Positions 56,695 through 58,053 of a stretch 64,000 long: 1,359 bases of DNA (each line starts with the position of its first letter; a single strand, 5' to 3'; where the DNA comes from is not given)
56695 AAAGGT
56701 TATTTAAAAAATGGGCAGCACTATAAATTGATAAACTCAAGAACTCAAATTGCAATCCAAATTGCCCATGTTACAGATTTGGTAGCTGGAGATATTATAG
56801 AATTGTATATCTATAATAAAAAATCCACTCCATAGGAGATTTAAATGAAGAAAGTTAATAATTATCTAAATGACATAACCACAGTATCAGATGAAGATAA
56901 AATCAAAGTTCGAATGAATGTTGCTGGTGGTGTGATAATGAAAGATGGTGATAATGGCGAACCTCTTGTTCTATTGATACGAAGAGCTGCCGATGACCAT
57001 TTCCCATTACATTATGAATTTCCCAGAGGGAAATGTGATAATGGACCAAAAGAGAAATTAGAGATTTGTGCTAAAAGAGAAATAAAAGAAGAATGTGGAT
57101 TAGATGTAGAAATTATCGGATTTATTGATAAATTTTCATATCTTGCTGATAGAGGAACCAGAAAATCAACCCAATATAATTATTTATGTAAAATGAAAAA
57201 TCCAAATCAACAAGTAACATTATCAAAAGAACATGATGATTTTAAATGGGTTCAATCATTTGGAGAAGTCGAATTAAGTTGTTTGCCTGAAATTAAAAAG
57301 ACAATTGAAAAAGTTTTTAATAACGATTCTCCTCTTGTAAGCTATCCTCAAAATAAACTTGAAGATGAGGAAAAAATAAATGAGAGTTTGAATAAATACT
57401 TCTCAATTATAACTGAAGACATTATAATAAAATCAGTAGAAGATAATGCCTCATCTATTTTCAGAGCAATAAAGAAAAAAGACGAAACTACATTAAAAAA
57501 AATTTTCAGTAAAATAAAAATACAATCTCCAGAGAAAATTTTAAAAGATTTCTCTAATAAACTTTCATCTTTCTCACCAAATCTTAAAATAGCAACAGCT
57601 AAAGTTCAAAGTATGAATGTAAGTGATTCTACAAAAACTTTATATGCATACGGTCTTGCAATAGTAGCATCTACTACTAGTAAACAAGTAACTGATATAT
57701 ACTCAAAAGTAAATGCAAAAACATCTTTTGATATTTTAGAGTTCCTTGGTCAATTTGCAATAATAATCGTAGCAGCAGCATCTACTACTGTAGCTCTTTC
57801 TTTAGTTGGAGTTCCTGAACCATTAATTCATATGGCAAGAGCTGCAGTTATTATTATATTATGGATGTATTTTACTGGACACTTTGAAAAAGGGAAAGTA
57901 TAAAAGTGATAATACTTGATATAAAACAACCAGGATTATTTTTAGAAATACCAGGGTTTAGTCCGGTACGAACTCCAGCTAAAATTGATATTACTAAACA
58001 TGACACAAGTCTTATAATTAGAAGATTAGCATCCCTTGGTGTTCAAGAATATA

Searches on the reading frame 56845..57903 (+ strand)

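Call 100: search_protein_families(library=pfam, proteins=[window:56845-57903:+], max_evalue=0.00001)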
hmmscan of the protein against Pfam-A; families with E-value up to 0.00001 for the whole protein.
window:56845-57903:+ (352 aa): 1 family
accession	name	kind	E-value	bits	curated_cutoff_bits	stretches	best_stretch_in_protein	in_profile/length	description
PF00293.34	NUDIX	-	4.5e-14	53.1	21.1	1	29-137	7-114/134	NUDIX domain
